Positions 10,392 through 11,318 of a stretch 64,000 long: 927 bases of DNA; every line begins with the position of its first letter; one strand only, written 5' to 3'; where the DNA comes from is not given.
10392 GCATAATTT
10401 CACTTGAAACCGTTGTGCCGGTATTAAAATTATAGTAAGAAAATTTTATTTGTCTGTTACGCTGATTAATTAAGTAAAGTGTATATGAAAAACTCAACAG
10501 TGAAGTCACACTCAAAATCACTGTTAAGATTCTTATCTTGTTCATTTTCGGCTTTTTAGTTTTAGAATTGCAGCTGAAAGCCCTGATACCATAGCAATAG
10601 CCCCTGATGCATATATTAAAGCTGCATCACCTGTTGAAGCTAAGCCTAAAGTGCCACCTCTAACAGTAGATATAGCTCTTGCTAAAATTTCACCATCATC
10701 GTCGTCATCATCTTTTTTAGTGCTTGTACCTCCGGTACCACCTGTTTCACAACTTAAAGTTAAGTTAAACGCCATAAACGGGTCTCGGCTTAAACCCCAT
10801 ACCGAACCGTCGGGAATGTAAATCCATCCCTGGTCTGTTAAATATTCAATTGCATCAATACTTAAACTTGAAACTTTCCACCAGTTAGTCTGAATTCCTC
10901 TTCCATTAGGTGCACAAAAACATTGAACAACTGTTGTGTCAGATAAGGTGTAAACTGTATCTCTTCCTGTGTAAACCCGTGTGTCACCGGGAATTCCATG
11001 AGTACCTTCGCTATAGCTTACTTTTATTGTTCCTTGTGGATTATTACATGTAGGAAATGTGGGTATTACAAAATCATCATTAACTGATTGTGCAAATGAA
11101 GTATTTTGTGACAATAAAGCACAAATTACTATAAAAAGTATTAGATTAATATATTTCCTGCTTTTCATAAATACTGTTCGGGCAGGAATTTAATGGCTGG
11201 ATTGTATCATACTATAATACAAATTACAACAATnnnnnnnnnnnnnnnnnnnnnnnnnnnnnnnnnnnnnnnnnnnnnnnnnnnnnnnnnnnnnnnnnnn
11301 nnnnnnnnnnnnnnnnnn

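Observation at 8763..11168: Sortase with cognate LASTG-motif surface protein and beta-propeller protein in one operon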

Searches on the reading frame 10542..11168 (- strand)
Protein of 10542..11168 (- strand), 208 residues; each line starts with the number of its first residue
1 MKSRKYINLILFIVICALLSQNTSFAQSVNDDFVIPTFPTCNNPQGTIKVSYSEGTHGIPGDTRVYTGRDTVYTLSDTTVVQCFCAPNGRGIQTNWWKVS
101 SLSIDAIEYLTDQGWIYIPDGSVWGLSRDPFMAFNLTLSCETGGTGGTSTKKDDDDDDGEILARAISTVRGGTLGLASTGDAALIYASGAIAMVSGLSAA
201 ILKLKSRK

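Call 3: search_protein_families(library=pfam, proteins=[window:10542-11168:-], max_evalue=0.01)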
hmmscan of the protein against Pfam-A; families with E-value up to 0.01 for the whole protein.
window:10542-11168:- (208 aa): 0 families

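Call 4: search_protein_families(library=ncbifam, proteins=[window:10542-11168:-], max_evalue=0.01)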
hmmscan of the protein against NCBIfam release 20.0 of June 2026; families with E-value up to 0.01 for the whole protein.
window:10542-11168:- (208 aa): 0 families

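Call 8: find_homologous_proteins(query=window:10542-11168:-, max_evalue=0.001)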
Query window:10542-11168:- (208 aa): 290 proteins with E <= 0.001 among 652 candidates; the best 120 are listed.
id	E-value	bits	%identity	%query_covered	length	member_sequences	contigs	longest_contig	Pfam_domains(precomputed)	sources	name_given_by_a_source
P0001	4.2e-135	466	100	100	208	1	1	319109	-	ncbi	-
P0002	3.6e-57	211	48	100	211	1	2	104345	-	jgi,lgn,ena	jgi:hypothetical protein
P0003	2.4e-56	209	50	95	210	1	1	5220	-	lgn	-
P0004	1.1e-55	207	52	94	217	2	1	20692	-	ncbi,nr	ncbi:hypothetical protein KAZ57_00075 [Patescibacteria group bacterium]|nr:hypothetical protein [Pat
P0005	2.5e-55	205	45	100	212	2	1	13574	-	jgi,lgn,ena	-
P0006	1.8e-54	203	47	100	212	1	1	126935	-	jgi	-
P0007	1.1e-52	197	45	100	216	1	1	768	-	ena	-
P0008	1.9e-51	193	45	96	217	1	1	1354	-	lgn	-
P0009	3.7e-51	192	49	92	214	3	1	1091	-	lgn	-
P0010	6.9e-50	188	50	83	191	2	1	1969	-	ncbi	-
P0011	1.4e-49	187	47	94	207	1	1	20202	-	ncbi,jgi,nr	ncbi:hypothetical protein C4579_02390 [Candidatus Microgenomates bacterium]|nr:MAG: hypothetical pro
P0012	1.1e-48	184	47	99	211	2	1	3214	-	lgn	-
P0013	1.5e-48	183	53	76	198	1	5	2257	-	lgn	-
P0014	2.0e-48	183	47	82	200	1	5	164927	-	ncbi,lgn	-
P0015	2.3e-48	183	57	65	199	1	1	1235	-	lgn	-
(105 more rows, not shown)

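Call 10: list_cluster_members(proteins=[window:10542-11168:-, window:10009-10545:-, window:8763-10031:-, window:11234-12499:-])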
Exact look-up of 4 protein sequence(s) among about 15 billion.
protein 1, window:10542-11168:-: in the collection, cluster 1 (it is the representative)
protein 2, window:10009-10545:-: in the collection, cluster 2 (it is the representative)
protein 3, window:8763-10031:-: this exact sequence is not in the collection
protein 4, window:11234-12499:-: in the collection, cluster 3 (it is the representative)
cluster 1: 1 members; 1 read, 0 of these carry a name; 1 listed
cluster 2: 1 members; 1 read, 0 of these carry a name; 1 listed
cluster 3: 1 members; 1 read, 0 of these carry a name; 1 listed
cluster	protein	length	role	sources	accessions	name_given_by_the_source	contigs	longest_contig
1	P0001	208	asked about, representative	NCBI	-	-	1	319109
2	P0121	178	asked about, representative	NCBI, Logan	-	-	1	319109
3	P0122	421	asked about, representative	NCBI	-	-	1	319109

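Call 16: find_related_loci(query=A1, collection=genome_contigs, flank=6000)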
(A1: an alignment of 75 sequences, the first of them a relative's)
Query A1 (208 aa) in genome_contigs; peptide patterns used: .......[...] (x = any residue, [..] = any of these).
108 stretches matched a pattern; 105 encode a relative of the query (tblastn E <= 1e-3); the best 80 are kept; 80 distinct loci.
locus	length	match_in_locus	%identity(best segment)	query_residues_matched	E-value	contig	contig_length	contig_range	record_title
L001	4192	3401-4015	52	13-207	6e-56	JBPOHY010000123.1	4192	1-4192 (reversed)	MAG: candidate division WWE3 bacterium isolate MAG_425 c_000000405814, whole genome shotgun sequence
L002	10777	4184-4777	49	17-207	2e-54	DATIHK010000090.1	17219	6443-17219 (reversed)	MAG TPA_asm: Candidatus Saccharimonadales bacterium isolate SMAG_U15636 k141_1079769, whole genome shotgun sequence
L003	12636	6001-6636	46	1-208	8e-54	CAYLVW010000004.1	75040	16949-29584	MAG TPA_asm: uncultured Candidatus Saccharibacteria bacterium isolate SRP286056_co1_134 genome assembly, contig: NODE_28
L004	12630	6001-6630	45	2-194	2e-53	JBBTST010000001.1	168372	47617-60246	MAG: Patescibacteria group bacterium isolate H41-bin102_1 H41_bin102_1_000000000001, whole genome shotgun sequence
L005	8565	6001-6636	43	1-205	1e-51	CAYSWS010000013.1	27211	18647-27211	MAG TPA_asm: uncultured Candidatus Saccharibacteria bacterium isolate SRP214966_co1_463 genome assembly, contig: NODE_25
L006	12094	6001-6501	47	8-188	3e-49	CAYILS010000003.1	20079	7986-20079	MAG TPA_asm: uncultured Pseudomonadales bacterium isolate ERP119705_co23_57 genome assembly, contig: NODE_2422_length_20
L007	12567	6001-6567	46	3-208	7e-49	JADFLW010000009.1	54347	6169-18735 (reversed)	MAG: Patescibacteria group bacterium isolate B55T1B8 B55T1B8_NODE775, whole genome shotgun sequence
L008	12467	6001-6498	48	18-208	7e-48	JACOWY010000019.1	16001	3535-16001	MAG: Candidatus Chisholmbacteria bacterium isolate NC_groundwater_139_Ag_S-0.1um_49_11 S4_GD2017_2_S1_scaffold_6283, who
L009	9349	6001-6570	49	6-194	1e-47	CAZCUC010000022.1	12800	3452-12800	MAG TPA_asm: uncultured Pseudomonadales bacterium isolate SRP286056_co1_428 genome assembly, contig: NODE_6185_length_12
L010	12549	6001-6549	50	18-197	7e-47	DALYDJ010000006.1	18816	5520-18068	MAG TPA_asm: Candidatus Woesebacteria bacterium isolate CTOTU14224 NODE_649_length_18816_cov_3.746495, whole genome shot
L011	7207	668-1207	41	1-208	2e-46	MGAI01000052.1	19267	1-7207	MAG: Candidatus Roizmanbacteria bacterium RIFCSPLOWO2_01_FULL_37_16 rifcsplowo2_01_scaffold_6673, whole genome shotgun s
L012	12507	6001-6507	48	23-203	3e-46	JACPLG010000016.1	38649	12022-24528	MAG: Candidatus Levyibacteriota bacterium isolate NC_groundwater_515_Ag_S-0.1um_38_10 S35_SO-1_scaffold_398900, whole ge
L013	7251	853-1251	51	1-140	4e-46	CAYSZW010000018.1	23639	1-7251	MAG TPA_asm: uncultured Gammaproteobacteria bacterium isolate SRP342105_co1_75 genome assembly, contig: NODE_2845_length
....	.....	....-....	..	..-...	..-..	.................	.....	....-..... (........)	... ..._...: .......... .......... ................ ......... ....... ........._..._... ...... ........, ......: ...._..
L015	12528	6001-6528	48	35-205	2e-45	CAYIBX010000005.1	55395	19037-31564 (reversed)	MAG TPA_asm: uncultured Gammaproteobacteria bacterium isolate ERP119705_co18_370 genome assembly, contig: NODE_470_lengt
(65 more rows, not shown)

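Call 20: predict_structure(alignment_id=A1)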
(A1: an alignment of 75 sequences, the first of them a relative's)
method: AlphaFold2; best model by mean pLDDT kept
length: 208 residues; sequences in the alignment: 75
mean_pLDDT: 82.9   pTM: 0.63
mean pLDDT of the five models: 82.9, 82.3, 81.8, 81.7, 81.4
residues with pLDDT >= 90: 135; 70-90: 22; 50-70: 26; < 50: 25
segments of 3 or more residues with pLDDT < 50: 152-154, 158-175
pLDDT, mean of each block of 10 residues (from residue 1): 84 91 59 88 95 96 95 97 96 97 93 96 95 96 56 48 42 48 84 95 91
secondary structure, 60 per line:
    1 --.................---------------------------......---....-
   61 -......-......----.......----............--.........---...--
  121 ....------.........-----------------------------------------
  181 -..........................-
elements in order: H3-19 E47-52 E56-59 E62-67 E69-74 E79-85 E90-98 H104-112 E116-118 H121-124 E131-139 H182-207

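Call 29: fold_search(model_id=the predicted structure, library=pdb)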
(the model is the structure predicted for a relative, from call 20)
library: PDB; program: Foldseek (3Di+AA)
matches with E <= 10: 584; with E <= 0.001: 0
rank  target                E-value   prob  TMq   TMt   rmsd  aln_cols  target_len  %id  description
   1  7rbw_B                3.0e-01  0.12  0.12  0.08  11.4       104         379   10  Structure of Biliverdin-binding Serpin of Boana punctata (polka-dot tree frog) (released 2021-11-24)
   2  7rbw_A                3.3e-01  0.12  0.12  0.08  11.3       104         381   10  Structure of Biliverdin-binding Serpin of Boana punctata (polka-dot tree frog) (released 2021-11-24)
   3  3epu_A                3.5e-01  0.35  0.21  0.30   5.5        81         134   10  Crystal Structure of STM2138, a novel virulence chaperone in Salmonella (released 2009-09-29)
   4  4l68_A                4.4e-01  0.38  0.19  0.14   4.7        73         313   11  Structure of the psedudokinase domain of BIR2, an immune regulator of the RLK/Pelle family (released 2014-03-05)
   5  2il5                  4.9e-01  0.10  0.16  0.19   9.7       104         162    7  Structure of Protein of Unknown Function SA2116 from Staphylococcus aureus (released 2006-10-31)
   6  4q2a                  5.8e-01  0.57  0.23  0.18   6.0        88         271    7  WNK1: A chloride sensor via autophosphorylation (released 2014-05-28)
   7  4gf3_A                6.5e-01  0.28  0.21  0.32   4.8        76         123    9  Structure of a SycH-YopH Chaperone-Effector Complex (released 2013-03-27)
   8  9uwz_A                7.7e-01  0.20  0.19  0.27   6.2        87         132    8  Crystal structure of the type III secretion chaperone VecA from Vibrio parahaemolyticus (released 2025-06-25)
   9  2ig6_B                7.7e-01  0.07  0.13  0.18  11.4       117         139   14  Crystal structure of a nimc/nima family protein (ca_c2569) from clostridium acetobutylicum at 1.80 A resolution (released 2006-10-10)
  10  4l68_B                8.1e-01  0.25  0.19  0.13   4.8        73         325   10  Structure of the psedudokinase domain of BIR2, an immune regulator of the RLK/Pelle family (released 2014-03-05)
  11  6sum_A                8.6e-01  0.25  0.18  0.12   6.3        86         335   16  Amicoumacin kinase hAmiN in complex with AMP-PNP, MG2+ and Ami (released 2020-07-22)
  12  9ux0_C                8.6e-01  0.23  0.20  0.29   6.2        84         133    5  Crystal structure of the virulence effector VepA in complex with its secretion chaperone VecA (released 2025-06-25)
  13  1ttw_A                8.6e-01  0.21  0.21  0.32   4.6        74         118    9  Crystal structure of the Yersinia Pestis type III secretion chaperone SycH in complex with a stable fragment of YscM2 (released 2004-08-31)
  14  5iqc_B                8.6e-01  0.10  0.16  0.12   6.3        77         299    8  Aminoglycoside Phosphotransferase (2'')-Ia (CTD of AAC(6')-Ie/APH(2'')-Ia) in complex with GMPPNP, Magnesium, and Gent (released 2016-05-25)
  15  8r4v_A                9.0e-01  0.28  0.19  0.13   4.9        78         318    5  Structure of Salt-inducible kinase 3 in complex with inhibitor (released 2024-03-27)
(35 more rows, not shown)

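Call 64: search_protein_families(library=ncbifam, alignment_id=A6, max_evalue=0.001)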
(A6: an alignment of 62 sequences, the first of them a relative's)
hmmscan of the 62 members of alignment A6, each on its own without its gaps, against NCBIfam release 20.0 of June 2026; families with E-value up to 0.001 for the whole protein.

A. member 1, P0121 (178 aa): 7 families
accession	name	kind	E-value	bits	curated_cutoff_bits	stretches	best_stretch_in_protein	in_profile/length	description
TIGR01076.1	sortase_fam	subfamily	2.3e-15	56.6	39.35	1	55-175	3-125/136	sortase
NF033745.1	class_C_sortase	subfamily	1.3e-14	54.5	160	1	53-175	94-218/220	class C sortase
NF058671.1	sortase_SrtD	exception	4.2e-13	49.4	140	1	54-165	66-171/187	class D sortase, LPxTATN-specific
NF033746.1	class_D_sortase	subfamily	5.5e-13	48.9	165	1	54-165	12-117/135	class D sortase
NF033748.1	class_F_sortase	subfamily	2.4e-10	40.3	166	1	49-169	8-140/155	class F sortase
TIGR03784.1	marine_sortase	equivalog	3.6e-09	36.5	158.25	1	82-166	77-160/174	class GN sortase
NF033747.1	class_E_sortase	subfamily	8.5e-09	35.5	160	1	55-177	74-205/211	class E sortase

B. families by the number of members that match (of 62 scanned): 7 families
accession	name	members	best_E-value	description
NF058671.1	sortase_SrtD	62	3.7e-15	class D sortase, LPxTATN-specific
NF033748.1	class_F_sortase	62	9.1e-15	class F sortase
NF033746.1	class_D_sortase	62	8.6e-14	class D sortase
TIGR03784.1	marine_sortase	62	5.4e-13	class GN sortase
TIGR01076.1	sortase_fam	61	1.5e-15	sortase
NF033747.1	class_E_sortase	60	1.3e-10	class E sortase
NF033745.1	class_C_sortase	59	1.2e-15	class C sortase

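Call 65: search_protein_families(library=pfam, alignment_id=A1, max_evalue=1)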
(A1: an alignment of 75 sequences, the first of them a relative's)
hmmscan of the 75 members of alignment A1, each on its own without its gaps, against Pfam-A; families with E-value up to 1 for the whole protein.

A. member 1, P0001 (208 aa): 0 families

B. families by the number of members that match (of 75 scanned): 29 families (the first 25 are shown)
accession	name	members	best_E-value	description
PF00746.26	Gram_pos_anchor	4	0.049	LPXTG cell wall anchor motif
PF24230.1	Phage_zn_bind_6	3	0.071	Phage zinc binding domain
PF17310.7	DUF5357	3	0.14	Family of unknown function (DUF5357)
PF06524.17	NOA36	2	0.057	NOA36 protein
PF10893.13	Phage_186_Fil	2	0.18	Bacteriophage 186, Fil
PF14812.11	PBP1_TM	2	0.36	Transmembrane domain of transglycosylase PBP1 at N-terminal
PF13273.12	DUF4064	1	0.0034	Protein of unknown function (DUF4064)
PF12071.13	DUF3551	1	0.0078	Protein of unknown function (DUF3551)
PF19193.6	Tectonin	1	0.01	Tectonin domain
PF24335.1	DUF7503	1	0.032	Family of unknown function (DUF7503)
PF20159.5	YidB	1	0.06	YidB-like protein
PF06598.16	Chlorovi_GP_rpt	1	0.072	Chlorovirus glycoprotein repeat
PF11162.13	DUF2946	1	0.08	Protein of unknown function (DUF2946)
PF12911.12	OppC_N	1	0.097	N-terminal TM domain of oligopeptide transport permease C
PF24532.2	FIBL-2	1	0.099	Fibulin-2 domain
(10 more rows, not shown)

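Call 66: search_solved_structures(query=A1, max_evalue=10)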
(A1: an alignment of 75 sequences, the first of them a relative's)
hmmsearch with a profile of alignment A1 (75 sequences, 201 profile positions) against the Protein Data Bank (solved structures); distinct sequences matched with E-value up to 10: 2.
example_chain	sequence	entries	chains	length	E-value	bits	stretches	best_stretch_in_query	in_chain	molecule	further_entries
8pr2_B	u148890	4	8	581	0.53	12.8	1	108-153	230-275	C-Jun-amino-terminal kinase-interacting protein 3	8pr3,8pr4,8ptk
7b5h_AE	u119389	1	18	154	0.78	12.3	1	50-106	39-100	All3316 protein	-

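Call 67: find_encoding_contigs(protein=P0001, flank=2000, max_places=2)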
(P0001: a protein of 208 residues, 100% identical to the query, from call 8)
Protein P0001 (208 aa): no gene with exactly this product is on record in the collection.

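Call 79: fold_search(model_id=the predicted structure, library=viral)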
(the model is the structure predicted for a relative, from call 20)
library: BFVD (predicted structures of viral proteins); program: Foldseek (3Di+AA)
matches with E <= 10: 434; with E <= 0.001: 0
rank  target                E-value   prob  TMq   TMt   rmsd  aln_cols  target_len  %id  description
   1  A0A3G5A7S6            1.8e-01  0.33  0.19  0.21  10.2        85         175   12  Uncharacterized protein [Hyperionvirus sp.]
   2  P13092                1.9e-01  0.33  0.18  0.08  12.8        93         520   15  Non-structural protein PNS7 [Wound tumor virus]
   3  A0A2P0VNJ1            1.9e-01  0.25  0.17  0.12  14.3       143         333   15  Serine/threonine-protein kinase [Tetraselmis virus 1]
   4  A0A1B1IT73            2.3e-01  0.51  0.21  0.31   7.3        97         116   12  (no name in the UniProt tables at hand)
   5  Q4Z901                2.3e-01  0.16  0.15  0.19  22.6       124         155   12  ORF078 [Staphylococcus phage Twort (strain DSM 17442 / HER 48)]
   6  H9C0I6                3.3e-01  0.11  0.13  0.15  12.6       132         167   20  (no name in the UniProt tables at hand)
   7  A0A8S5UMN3            4.3e-01  0.69  0.18  0.52   6.9        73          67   18  BssS protein family protein [Myoviridae sp. ctCo31]
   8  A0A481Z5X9            4.3e-01  0.38  0.18  0.14   5.4        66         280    9  F-box and regulator of chromosome condensation repeat protein (Fragment) [Pithovirus LCPAC202]
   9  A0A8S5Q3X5            4.8e-01  0.15  0.11  0.14  16.6        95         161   12  Uncharacterized protein [Podoviridae sp. ctfNh8]
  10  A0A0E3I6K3            4.8e-01  0.14  0.15  0.30  14.4        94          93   11  Uncharacterized protein [Synechococcus phage ACG-2014f]
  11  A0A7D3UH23            4.8e-01  0.12  0.19  0.26  22.9       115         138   11  (no name in the UniProt tables at hand)
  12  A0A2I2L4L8            5.4e-01  0.06  0.12  0.09  19.5       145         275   19  Protein kinase [Orpheovirus IHUMI-LCC2]
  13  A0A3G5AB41            5.7e-01  0.25  0.20  0.20  11.2        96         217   12  Uncharacterized protein [Hyperionvirus sp.]
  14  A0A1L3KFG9            6.0e-01  0.14  0.21  0.21  11.6       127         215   12  (no name in the UniProt tables at hand)
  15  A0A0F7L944            6.4e-01  0.06  0.13  0.20  15.1       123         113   13  Uncharacterized protein [uncultured marine virus]
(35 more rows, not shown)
